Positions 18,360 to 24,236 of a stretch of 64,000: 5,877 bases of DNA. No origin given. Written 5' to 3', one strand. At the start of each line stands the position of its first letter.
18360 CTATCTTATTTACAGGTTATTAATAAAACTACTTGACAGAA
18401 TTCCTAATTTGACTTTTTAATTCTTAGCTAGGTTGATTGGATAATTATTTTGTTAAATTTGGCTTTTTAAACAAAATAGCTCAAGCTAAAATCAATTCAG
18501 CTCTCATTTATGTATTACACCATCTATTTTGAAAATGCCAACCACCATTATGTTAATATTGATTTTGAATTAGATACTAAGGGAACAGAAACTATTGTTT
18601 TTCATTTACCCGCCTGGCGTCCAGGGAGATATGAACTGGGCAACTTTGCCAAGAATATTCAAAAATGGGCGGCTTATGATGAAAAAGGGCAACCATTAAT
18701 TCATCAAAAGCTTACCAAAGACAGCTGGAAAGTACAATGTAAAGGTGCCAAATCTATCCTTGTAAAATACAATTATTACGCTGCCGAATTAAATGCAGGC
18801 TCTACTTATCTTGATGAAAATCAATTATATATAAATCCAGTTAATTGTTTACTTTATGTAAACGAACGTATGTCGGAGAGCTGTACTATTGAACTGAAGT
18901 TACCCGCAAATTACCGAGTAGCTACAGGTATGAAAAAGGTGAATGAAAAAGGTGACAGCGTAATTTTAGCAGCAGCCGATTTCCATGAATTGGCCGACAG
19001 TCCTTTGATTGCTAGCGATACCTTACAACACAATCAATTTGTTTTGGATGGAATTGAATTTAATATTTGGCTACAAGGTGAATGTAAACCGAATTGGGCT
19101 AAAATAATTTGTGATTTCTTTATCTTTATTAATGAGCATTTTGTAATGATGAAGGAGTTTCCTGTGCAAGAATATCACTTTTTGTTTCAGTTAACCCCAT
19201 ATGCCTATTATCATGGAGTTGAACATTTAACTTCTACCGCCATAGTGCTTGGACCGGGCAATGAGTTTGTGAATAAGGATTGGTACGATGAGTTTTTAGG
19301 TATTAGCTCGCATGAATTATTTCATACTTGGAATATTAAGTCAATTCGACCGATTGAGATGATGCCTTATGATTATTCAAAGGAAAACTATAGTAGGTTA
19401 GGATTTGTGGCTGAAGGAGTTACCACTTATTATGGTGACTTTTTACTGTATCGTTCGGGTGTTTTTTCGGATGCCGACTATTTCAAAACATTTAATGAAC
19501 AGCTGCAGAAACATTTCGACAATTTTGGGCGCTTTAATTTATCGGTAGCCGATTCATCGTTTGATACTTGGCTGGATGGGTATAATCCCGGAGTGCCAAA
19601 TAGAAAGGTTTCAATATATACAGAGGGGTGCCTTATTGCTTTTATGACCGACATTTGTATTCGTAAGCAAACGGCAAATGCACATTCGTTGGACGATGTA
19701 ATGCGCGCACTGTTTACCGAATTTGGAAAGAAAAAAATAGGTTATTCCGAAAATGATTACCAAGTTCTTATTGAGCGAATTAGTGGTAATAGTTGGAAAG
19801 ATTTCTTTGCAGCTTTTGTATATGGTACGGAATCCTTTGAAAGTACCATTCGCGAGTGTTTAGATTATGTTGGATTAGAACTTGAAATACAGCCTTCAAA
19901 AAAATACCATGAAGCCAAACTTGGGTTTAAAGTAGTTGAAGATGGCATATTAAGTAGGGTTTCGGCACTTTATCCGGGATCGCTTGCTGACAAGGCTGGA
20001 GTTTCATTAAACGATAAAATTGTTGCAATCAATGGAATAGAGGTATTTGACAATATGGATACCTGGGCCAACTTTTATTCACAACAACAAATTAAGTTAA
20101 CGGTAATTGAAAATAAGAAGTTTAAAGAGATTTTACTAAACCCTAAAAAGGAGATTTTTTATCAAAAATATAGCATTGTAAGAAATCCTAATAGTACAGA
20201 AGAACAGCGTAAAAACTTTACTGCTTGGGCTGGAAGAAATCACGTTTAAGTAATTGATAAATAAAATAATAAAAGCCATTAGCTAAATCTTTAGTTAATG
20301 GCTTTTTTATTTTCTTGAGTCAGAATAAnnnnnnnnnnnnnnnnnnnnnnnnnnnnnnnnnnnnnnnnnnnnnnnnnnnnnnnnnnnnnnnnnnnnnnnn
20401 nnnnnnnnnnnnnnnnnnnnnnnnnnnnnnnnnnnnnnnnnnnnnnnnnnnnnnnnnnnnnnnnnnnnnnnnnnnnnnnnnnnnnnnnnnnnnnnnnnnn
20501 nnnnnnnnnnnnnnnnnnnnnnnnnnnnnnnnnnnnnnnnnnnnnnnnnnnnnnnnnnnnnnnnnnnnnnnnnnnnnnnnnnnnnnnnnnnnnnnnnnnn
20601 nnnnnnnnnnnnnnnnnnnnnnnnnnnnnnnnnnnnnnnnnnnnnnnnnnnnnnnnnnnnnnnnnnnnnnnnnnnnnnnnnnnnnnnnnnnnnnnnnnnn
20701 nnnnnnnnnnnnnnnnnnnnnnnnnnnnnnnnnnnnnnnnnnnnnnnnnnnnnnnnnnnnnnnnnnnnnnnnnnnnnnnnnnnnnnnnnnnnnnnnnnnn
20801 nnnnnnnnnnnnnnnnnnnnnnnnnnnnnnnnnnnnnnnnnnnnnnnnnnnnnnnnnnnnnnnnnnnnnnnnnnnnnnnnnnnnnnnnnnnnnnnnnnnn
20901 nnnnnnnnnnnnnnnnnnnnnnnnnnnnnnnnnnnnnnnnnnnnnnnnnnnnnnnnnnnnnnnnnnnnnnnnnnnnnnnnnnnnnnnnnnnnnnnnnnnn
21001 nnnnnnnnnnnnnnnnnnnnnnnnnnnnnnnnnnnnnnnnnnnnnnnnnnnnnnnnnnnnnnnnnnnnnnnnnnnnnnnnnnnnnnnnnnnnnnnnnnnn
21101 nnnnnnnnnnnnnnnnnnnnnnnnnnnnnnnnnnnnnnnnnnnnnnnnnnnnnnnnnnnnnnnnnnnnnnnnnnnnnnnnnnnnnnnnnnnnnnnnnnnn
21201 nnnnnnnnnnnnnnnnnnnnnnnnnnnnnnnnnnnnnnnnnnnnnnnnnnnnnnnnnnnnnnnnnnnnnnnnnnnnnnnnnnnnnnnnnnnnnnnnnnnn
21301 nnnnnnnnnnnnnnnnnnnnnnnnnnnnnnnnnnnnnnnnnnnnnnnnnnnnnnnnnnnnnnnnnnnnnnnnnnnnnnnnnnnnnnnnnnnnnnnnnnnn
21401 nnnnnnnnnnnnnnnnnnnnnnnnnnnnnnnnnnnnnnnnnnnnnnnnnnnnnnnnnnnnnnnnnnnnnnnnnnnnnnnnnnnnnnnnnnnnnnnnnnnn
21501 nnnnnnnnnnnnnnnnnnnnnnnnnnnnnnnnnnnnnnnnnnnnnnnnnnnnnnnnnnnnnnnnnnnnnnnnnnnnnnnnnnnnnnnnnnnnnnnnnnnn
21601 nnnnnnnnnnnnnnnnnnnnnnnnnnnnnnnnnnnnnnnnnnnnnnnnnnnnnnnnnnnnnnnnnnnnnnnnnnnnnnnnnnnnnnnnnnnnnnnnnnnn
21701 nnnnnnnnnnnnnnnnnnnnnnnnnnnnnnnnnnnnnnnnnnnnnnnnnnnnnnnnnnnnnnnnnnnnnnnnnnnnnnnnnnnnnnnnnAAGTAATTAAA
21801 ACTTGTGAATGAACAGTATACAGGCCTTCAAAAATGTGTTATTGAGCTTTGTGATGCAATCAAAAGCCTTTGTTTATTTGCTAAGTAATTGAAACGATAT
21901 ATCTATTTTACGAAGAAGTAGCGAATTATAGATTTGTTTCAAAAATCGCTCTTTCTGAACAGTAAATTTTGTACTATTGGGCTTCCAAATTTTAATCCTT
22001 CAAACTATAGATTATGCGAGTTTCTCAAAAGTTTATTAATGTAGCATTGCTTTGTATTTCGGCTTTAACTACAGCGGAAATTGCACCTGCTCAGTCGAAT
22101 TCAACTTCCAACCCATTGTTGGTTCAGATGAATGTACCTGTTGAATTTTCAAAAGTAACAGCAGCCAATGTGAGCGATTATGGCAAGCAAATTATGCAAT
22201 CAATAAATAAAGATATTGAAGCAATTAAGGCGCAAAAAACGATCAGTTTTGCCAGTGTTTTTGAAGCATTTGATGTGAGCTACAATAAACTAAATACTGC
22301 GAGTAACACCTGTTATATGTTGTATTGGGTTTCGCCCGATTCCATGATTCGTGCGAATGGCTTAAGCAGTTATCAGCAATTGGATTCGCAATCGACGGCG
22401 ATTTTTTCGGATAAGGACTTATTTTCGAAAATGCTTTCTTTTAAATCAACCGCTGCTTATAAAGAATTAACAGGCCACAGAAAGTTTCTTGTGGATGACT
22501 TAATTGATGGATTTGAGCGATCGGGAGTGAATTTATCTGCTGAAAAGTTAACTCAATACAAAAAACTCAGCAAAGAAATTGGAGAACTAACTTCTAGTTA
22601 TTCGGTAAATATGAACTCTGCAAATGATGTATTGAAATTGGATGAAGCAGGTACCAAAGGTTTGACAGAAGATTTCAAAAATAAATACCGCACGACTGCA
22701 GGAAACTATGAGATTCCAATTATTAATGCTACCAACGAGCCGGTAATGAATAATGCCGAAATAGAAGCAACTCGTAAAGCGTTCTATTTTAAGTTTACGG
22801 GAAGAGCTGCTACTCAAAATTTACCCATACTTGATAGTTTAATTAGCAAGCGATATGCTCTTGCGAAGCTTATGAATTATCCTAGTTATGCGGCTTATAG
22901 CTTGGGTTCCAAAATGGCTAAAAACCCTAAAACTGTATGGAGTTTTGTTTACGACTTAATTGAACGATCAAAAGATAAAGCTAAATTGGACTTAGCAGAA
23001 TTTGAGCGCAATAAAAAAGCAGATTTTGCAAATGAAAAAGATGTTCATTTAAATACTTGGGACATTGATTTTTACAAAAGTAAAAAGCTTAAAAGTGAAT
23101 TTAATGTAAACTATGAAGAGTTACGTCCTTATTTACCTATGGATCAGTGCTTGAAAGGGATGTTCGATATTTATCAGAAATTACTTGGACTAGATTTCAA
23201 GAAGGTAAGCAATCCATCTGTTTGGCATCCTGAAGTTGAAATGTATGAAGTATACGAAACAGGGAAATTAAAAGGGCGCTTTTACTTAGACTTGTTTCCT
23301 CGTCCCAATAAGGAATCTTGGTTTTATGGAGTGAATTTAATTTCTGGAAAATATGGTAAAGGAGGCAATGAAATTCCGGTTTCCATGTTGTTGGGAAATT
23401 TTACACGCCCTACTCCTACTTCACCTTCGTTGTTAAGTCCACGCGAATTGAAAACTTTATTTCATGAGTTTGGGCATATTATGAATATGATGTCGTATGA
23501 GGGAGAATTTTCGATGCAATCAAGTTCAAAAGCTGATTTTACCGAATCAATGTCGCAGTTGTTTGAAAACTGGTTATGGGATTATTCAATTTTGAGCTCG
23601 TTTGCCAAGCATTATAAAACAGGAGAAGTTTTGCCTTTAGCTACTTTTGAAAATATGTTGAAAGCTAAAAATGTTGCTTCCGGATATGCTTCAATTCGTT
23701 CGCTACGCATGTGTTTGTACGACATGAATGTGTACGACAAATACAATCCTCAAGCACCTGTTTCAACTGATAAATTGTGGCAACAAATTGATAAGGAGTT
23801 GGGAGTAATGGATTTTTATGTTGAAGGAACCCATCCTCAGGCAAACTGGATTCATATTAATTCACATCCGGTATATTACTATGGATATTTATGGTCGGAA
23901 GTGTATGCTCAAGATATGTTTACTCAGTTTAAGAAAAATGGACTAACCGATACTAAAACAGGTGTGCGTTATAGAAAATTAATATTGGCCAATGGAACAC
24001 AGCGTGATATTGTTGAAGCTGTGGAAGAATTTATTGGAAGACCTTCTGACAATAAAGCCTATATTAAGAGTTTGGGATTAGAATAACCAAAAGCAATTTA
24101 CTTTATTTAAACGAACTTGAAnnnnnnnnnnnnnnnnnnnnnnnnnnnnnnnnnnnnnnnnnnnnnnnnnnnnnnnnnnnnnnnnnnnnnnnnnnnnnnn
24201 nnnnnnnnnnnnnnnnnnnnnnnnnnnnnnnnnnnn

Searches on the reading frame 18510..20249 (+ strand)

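Call 58: search_protein_families(library=pfam, proteins=[window:18510-20249:+], max_evalue=0.00001)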
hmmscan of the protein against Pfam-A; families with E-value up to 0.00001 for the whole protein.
window:18510-20249:+ (579 aa): 3 families
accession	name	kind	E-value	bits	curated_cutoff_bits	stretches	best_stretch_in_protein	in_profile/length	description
PF17899.6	Peptidase_M61_N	-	2.6e-46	158.1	23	1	3-169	2-167/168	Peptidase M61 N-terminal domain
PF05299.18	Peptidase_M61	-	5.6e-39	133.6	22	1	262-376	2-118/118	M61 glycyl aminopeptidase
PF17820.7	PDZ_6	-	1.2e-08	34.9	27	1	484-532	2-52/54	PDZ domain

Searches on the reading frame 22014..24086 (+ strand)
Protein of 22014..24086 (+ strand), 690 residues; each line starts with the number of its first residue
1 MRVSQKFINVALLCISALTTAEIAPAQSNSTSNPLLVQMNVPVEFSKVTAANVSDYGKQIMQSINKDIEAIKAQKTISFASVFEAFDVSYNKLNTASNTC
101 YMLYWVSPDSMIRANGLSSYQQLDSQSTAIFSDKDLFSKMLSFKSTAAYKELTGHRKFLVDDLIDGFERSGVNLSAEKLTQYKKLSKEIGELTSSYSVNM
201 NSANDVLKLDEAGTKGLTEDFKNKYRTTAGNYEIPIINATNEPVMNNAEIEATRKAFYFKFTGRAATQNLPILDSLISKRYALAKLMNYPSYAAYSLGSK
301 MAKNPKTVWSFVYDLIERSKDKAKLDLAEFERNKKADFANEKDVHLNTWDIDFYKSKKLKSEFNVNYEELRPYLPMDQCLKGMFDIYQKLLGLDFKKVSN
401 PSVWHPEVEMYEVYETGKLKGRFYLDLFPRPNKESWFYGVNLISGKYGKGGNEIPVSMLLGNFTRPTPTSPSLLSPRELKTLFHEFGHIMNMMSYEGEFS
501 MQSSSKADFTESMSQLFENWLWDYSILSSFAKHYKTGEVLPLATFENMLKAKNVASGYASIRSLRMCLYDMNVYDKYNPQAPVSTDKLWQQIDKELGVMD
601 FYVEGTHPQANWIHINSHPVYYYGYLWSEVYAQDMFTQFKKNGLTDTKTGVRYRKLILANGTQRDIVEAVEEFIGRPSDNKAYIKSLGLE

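Call 58: search_protein_families(library=pfam, proteins=[window:22014-24086:+], max_evalue=0.00001)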
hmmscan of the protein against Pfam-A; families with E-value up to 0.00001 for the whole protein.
window:22014-24086:+ (690 aa): 1 family
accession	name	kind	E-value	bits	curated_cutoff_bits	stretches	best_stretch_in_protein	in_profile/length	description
PF01432.26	Peptidase_M3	-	1.4e-100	338.3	27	1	245-688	2-456/457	Peptidase family M3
